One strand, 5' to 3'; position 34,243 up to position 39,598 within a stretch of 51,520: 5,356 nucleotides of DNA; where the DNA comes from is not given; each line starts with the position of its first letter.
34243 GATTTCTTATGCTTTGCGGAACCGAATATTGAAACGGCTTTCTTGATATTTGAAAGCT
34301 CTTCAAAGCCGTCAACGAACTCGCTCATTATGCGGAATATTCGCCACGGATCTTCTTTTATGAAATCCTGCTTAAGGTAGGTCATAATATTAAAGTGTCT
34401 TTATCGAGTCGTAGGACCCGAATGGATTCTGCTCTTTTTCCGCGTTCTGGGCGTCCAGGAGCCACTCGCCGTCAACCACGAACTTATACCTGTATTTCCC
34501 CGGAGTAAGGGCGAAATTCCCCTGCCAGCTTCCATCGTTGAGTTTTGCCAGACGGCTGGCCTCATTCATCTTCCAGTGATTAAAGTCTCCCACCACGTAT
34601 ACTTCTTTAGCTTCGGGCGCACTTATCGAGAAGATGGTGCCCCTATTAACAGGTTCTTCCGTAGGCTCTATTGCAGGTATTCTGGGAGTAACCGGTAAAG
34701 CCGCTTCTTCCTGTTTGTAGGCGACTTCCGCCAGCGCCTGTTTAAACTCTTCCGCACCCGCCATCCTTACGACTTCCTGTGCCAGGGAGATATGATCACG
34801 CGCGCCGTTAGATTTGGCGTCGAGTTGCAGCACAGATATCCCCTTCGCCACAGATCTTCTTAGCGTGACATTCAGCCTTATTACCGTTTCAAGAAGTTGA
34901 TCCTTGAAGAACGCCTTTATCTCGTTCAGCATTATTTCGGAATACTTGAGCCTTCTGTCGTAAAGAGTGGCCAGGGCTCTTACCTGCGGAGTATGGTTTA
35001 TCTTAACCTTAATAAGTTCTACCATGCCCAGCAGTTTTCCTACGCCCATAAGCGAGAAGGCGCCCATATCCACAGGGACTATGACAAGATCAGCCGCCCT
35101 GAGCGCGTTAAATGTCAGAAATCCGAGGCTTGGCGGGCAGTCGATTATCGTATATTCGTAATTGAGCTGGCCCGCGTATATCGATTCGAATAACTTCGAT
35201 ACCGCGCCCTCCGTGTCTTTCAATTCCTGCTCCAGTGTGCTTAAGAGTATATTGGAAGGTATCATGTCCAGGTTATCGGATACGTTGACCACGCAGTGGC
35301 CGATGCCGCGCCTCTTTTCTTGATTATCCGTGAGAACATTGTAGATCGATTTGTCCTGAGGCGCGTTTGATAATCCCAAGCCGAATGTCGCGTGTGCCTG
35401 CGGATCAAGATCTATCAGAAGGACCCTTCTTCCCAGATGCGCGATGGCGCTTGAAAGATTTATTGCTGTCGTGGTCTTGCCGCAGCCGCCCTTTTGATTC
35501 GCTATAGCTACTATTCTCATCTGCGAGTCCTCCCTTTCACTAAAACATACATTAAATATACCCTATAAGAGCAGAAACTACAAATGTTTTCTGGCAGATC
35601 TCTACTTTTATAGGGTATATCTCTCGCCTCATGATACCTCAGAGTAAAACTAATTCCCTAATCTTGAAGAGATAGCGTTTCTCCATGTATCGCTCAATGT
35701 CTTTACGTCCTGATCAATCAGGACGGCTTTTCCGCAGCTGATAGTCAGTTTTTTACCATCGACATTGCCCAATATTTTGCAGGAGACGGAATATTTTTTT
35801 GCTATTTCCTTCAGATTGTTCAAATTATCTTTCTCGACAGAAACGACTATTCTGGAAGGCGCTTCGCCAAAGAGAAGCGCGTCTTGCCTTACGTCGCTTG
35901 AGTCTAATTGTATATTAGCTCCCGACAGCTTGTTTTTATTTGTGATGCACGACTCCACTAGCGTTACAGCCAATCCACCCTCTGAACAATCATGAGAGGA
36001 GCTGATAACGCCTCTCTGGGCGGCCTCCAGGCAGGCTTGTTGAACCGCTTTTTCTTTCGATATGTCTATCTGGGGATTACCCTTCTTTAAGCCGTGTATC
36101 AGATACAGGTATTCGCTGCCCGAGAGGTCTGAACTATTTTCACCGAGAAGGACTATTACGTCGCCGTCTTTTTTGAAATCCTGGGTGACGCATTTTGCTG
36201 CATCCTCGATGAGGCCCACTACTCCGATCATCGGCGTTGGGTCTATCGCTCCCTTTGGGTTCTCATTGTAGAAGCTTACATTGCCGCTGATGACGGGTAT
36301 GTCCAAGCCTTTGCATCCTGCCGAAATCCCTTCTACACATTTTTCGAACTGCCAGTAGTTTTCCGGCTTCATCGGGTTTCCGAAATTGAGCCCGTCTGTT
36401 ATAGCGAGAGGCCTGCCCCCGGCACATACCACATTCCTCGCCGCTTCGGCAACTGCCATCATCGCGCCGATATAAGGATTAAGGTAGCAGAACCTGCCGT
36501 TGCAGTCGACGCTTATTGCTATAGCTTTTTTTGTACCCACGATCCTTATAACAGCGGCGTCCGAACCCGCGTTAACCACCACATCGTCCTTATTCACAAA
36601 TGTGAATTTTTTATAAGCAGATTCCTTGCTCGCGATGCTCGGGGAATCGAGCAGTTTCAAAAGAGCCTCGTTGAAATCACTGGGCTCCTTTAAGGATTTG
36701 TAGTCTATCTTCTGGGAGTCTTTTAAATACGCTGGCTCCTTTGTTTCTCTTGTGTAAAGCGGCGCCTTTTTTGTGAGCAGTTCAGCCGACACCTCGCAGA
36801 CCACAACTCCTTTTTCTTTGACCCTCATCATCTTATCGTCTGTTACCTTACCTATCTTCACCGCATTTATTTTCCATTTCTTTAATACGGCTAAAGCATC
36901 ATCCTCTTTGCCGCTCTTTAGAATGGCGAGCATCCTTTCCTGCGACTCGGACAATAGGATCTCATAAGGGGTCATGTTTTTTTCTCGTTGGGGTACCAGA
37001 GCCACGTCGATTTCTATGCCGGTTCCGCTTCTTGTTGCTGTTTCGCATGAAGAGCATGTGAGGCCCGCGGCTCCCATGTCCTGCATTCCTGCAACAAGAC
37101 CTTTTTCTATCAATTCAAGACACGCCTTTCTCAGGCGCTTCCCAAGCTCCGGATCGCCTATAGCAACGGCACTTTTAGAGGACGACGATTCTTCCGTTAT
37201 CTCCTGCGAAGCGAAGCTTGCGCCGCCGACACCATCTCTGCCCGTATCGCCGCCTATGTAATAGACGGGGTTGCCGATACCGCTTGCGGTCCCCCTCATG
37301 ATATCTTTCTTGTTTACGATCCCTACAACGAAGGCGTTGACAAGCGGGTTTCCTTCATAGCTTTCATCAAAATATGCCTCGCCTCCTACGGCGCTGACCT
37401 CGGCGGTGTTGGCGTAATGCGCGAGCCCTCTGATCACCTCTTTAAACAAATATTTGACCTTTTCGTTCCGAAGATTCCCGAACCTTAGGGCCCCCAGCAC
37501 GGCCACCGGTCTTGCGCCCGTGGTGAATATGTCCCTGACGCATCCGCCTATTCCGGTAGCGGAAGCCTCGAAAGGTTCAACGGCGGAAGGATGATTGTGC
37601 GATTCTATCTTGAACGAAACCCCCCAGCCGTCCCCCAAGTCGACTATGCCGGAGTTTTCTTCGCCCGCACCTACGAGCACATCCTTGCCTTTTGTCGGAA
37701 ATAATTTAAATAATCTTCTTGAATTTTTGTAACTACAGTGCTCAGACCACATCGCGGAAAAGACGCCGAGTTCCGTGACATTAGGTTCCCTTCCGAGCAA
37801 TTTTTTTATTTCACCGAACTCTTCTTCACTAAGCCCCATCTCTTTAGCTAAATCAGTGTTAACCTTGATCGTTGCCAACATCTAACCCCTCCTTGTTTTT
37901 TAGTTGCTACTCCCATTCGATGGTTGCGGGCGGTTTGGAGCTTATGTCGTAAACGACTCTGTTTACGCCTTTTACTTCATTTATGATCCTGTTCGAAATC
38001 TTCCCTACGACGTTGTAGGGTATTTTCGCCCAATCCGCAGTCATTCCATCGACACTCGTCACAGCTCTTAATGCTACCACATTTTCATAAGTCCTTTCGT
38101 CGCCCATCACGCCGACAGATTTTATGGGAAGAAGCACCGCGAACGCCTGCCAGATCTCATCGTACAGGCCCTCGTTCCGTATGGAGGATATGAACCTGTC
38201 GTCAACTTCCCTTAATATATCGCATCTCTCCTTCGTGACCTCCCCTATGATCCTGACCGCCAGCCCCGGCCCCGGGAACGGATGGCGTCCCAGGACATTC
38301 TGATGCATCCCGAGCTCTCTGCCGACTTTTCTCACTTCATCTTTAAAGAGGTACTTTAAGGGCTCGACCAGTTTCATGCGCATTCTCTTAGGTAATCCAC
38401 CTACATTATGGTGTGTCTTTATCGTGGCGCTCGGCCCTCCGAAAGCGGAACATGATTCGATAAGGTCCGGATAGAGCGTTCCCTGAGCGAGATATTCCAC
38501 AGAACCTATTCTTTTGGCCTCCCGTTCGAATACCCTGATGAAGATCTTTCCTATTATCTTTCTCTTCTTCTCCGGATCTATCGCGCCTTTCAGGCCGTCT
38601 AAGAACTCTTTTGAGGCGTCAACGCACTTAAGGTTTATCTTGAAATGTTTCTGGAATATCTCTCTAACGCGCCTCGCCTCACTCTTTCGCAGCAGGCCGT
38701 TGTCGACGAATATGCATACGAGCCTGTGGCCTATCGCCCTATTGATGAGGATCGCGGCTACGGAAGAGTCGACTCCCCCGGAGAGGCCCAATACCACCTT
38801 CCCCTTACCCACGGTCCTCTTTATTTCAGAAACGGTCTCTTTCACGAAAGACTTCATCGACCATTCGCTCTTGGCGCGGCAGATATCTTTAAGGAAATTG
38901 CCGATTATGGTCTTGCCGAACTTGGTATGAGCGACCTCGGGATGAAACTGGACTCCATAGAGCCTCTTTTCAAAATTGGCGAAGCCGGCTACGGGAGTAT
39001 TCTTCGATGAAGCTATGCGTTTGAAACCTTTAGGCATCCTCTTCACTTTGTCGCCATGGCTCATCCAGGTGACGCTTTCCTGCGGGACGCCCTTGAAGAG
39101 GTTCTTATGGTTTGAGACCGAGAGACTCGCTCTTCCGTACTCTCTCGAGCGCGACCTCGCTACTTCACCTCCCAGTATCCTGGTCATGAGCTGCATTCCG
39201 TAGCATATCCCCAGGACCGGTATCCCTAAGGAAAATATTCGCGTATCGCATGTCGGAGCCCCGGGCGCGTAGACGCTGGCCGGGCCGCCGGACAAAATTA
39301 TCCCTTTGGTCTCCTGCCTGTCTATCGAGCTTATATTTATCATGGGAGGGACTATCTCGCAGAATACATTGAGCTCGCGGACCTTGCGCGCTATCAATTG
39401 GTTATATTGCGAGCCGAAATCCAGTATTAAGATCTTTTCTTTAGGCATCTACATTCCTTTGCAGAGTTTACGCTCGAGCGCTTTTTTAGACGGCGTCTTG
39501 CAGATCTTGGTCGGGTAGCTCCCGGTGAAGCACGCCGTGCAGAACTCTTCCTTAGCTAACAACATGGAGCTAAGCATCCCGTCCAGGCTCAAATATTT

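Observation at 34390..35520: ParA/Soj-type ATPase fused to an AMPK-beta-type glycogen-binding module (CBM48)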

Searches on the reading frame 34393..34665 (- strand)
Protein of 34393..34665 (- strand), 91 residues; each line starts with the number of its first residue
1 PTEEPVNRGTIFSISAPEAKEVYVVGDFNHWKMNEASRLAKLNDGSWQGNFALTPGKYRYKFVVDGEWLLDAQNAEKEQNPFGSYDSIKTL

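Call 27: search_protein_representatives(alignment_id=A2)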
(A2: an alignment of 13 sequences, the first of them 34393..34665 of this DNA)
Query: 13 sequences, 91 profile positions. Proteins with E-value up to 0.001 (for the whole library): 11807; up to 1e-10: 3018; up to 1e-30: 177. The best 150 are listed.
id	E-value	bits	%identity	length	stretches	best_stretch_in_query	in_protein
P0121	1.2e-193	643.7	-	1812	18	8-76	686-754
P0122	6.6e-111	378.6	-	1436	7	6-77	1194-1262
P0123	7.9e-82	285.4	-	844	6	5-77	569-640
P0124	1.0e-80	281.8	-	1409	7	10-91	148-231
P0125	8.3e-80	278.9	-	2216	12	5-76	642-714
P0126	5.9e-76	266.6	-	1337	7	7-90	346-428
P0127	1.4e-74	262.2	-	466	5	12-90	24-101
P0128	5.4e-72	253.9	-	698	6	13-77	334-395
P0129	2.6e-66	235.7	-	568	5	9-76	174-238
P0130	1.9e-65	232.9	-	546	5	5-89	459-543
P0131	7.3e-65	231.0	-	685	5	9-89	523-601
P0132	2.2e-63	226.3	-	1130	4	8-90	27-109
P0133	5.7e-63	225.0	-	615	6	18-89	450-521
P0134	7.7e-60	214.9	-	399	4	7-89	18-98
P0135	3.3e-59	212.9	-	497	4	17-88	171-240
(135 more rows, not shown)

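Call 42: search_solved_structures(query=A2, max_evalue=0.01, show_alignments=4)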
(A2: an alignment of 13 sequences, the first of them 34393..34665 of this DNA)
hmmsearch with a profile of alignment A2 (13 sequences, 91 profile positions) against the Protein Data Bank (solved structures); distinct sequences matched with E-value up to 0.01: 38.
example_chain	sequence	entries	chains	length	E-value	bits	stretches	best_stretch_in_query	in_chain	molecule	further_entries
4yef_A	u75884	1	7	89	8.7e-08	35.2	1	19-90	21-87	5'-AMP-activated protein kinase subunit beta-1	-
1z0m_A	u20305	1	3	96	1e-07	35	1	19-90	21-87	5'-AMP-activated protein kinase, beta-1 subunit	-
1z0n_A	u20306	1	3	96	1.1e-07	34.9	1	19-90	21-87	5'-AMP-activated protein kinase, beta-1 subunit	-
4y0g_A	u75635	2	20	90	2.3e-07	33.9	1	19-89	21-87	5'-AMP-activated protein kinase subunit beta-2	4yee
2f15_A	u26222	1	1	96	2.6e-07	33.7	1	19-89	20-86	5'-AMP-activated protein kinase, beta-2 subunit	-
5ot1_A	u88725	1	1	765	2.6e-07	33.7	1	19-73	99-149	Pullulanase type II, GH13 family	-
2lu3_A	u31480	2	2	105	3.3e-07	33.4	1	19-89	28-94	5'-AMP-activated protein kinase subunit beta-2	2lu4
6e4t_B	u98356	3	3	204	4.2e-07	33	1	19-90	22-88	5'-AMP-activated protein kinase subunit beta-1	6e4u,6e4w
4qfg_B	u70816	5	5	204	5.1e-07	32.8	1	19-90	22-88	5'-AMP-activated protein kinase subunit beta-1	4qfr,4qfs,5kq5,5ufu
5t5t_B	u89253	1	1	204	6.5e-07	32.5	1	19-90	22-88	5'-AMP-activated protein kinase subunit beta-1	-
6c9f_B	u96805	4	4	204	7.2e-07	32.3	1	19-90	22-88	5'-AMP-activated protein kinase subunit beta-1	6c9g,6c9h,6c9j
4aef_A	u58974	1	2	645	9.8e-07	31.9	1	20-78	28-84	NEOPULLULANASE (ALPHA-AMYLASE II)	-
4zhx_B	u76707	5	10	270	1.1e-06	31.7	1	19-90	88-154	5'-AMP-activated protein kinase subunit beta-1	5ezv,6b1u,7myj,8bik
4cfe_B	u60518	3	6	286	1.2e-06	31.6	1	19-90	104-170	5'-AMP-ACTIVATED PROTEIN KINASE SUBUNIT BETA-1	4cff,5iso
4rer_B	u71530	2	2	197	1.4e-06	31.4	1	19-88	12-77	5'-AMP-activated protein kinase subunit beta-2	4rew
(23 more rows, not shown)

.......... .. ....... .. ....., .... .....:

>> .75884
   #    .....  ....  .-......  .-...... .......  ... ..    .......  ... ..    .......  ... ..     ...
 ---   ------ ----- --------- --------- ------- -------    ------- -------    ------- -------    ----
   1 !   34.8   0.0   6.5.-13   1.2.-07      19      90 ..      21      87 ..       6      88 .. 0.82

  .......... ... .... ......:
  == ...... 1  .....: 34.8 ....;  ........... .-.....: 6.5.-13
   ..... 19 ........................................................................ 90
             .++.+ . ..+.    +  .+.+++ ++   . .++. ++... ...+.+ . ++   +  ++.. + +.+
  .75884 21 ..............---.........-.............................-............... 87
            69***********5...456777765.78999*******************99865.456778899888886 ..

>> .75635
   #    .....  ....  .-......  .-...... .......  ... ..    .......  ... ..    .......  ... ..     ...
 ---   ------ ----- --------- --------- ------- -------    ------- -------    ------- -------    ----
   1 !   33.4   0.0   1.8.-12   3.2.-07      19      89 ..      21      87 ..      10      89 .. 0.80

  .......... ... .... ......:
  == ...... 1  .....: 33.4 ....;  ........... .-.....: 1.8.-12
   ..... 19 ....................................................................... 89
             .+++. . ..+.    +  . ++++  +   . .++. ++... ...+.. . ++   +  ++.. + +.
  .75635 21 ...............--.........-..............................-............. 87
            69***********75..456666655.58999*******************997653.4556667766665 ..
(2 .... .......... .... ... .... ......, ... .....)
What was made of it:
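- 34393..34644 (-): AMPK-beta-type CBM48 (aa 293-376) with W316, K346, W353, F367, G368, S369, D371. PDB profile alignment to the AMPK beta1 CBM (call 42).
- W316, K346 and W353 correspond to AMPK beta1 W100, K126 and W133 (call 42).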

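Call 55: predict_structure(alignment_id=A3)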
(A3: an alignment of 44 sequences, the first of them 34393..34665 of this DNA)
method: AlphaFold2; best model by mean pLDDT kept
length: 91 residues; sequences in the alignment: 44
mean_pLDDT: 92.8   pTM: 0.81
mean pLDDT of the five models: 92.8, 90.5, 90.0, 89.1, 88.8
residues with pLDDT >= 90: 80; 70-90: 6; 50-70: 5; < 50: 0
segments of 3 or more residues with pLDDT < 50: none
pLDDT, mean of each block of 10 residues (from residue 1): 71 97 97 96 97 94 97 93 94 90
secondary structure, 60 per line:
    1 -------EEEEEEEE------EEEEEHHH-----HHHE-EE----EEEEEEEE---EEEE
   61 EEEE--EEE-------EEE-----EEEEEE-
elements in order: E8-15 E22-26 E46-53 E57-64 E67-69 E77-79 E85-90
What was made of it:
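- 34393..34644 (-): AF2 domain model pLDDT 92.8 (call 55).
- On CBM48 / AMPK1_CBM: Model pLDDT 92.8 (call 55).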

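Call 57: fold_search(model_id=the predicted structure, library=pdb)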
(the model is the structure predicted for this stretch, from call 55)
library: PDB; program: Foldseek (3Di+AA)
matches with E <= 10: 1245; with E <= 0.001: 127
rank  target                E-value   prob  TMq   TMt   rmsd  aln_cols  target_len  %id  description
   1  1z0m_C                1.0e-07  1.00  0.80  0.90   1.3        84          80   28  the glycogen-binding domain of the AMP-activated protein kinase beta1 subunit (released 2005-10-25)
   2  6c9h_B                2.0e-07  1.00  0.81  0.45   1.3        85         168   28  non-phosphorylated AMP-activated protein kinase bound to pharmacological activator R734 (released 2018-11-28)
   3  6c9f_B                2.5e-07  1.00  0.80  0.43   1.4        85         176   28  AMP-activated protein kinase bound to pharmacological activator R734 (released 2018-11-28)
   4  6c9j_B                2.6e-07  1.00  0.81  0.44   1.3        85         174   28  AMP-activated protein kinase bound to pharmacological activator R734 (released 2018-11-28)
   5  5ezv_B                3.3e-07  1.00  0.79  0.40   1.4        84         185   28  X-ray crystal structure of AMP-activated protein kinase alpha-2/alpha-1 RIM chimaera (alpha-2(1-347)/alpha-1(349-401)/ (released 2016-03-09)
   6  8bik_E                3.7e-07  1.00  0.80  0.43   1.3        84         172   28  Crystal structure of human AMPK heterotrimer in complex with allosteric activator C455 (released 2024-05-15)
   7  1z0n_B                3.9e-07  1.00  0.80  0.91   1.2        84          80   27  the glycogen-binding domain of the AMP-activated protein kinase (released 2005-10-25)
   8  5kq5_B                3.9e-07  1.00  0.80  0.47   1.3        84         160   28  AMPK bound to allosteric activator (released 2016-08-17)
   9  7myj_B                4.6e-07  1.00  0.79  0.40   1.4        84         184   28  Structure of full length human AMPK (a2b1g1) in complex with a small molecule activator MSG011 (released 2022-06-29)
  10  4zhx_D                4.9e-07  1.00  0.79  0.43   1.3        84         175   28  Novel binding site for allosteric activation of AMPK (released 2016-03-09)
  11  6c9g_B                5.5e-07  1.00  0.81  0.43   1.3        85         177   28  AMP-activated protein kinase bound to pharmacological activator R739 (released 2018-11-28)
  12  6b1u_B                5.8e-07  1.00  0.79  0.40   1.4        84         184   28  Structure of full-length human AMPK (a2b1g1) in complex with a small molecule activator SC4 (released 2018-04-25)
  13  2qlv_B                6.1e-07  1.00  0.78  0.47   1.8        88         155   24  Crystal structure of the heterotrimer core of the S. cerevisiae AMPK homolog SNF1 (released 2007-09-25)
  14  5ezv_D                8.6e-07  1.00  0.79  0.40   1.4        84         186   28  X-ray crystal structure of AMP-activated protein kinase alpha-2/alpha-1 RIM chimaera (alpha-2(1-347)/alpha-1(349-401)/ (released 2016-03-09)
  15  1z0m_B                1.0e-06  1.00  0.81  0.91   1.2        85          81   28  the glycogen-binding domain of the AMP-activated protein kinase beta1 subunit (released 2005-10-25)
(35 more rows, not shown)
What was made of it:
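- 34393..34644 (-): Foldseek top hit 1Z0M, TM 0.80/0.90, rmsd 1.3 A (call 57).
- On CBM48 / AMPK1_CBM: Match to 1Z0M: TM 0.80/0.90, rmsd 1.3 A. 43 of the first 50 hits are AMPK beta chains or yeast Sip2; the other seven are SEX4 and a feruloyl-esterase CBM48 (call 57).
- Closest known: AMPK beta-subunit carbohydrate-binding module. Same: Same fold (TM 0.80/0.90, rmsd 1.3 A, 28% identity; call 57).
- Some CBM48 modules bind other glycans; a feruloyl-esterase CBM48 bound to xylobiose appears among the fold hits (call 57). The closest structural match of the CBM is the AMPK beta glycogen-sensing domain (call 57). Fold hits include a CBM48 on a feruloyl esterase bound to xylobiose (8BF3, 6RZN; call 57). 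Top sequence and fold matches are all alpha-glucan binders: AMPK beta, SNF1 Sip2, SEX4, LSF1, GlgB, pullulanase (calls 42, 57).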

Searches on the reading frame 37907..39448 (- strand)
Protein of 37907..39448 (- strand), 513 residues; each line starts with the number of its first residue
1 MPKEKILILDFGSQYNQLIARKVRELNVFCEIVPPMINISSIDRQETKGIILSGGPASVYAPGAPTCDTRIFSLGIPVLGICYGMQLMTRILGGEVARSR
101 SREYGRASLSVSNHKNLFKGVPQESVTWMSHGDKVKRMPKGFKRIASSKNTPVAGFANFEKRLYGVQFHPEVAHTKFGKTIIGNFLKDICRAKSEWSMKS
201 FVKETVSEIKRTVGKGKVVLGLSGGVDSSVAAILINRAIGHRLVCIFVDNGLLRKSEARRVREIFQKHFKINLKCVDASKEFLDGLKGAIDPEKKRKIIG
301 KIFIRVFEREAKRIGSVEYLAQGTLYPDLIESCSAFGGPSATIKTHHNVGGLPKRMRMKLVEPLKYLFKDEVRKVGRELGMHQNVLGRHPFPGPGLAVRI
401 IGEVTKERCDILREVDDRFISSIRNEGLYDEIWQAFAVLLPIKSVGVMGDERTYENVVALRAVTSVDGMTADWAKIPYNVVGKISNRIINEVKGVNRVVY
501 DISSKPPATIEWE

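Call 6: search_protein_families(library=pfam, proteins=[window:37907-39448:-], max_evalue=0.00001)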
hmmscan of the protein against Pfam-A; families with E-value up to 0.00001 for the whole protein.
window:37907-39448:- (513 aa): 4 families
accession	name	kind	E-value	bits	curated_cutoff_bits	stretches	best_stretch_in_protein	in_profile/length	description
PF00958.27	GMP_synt_C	-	3.2e-47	158.9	27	1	422-512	2-92/92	GMP synthase C terminal domain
PF00117.34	GATase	-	1.2e-46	159.2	22.8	1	7-188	1-189/190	Glutamine amidotransferase class-I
PF02540.23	NAD_synthase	-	2.2e-09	37.2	21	1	200-262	7-66/242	NAD synthase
PF07722.19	Peptidase_C26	-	2.7e-08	34.3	20.5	1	73-171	103-219/219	Peptidase C26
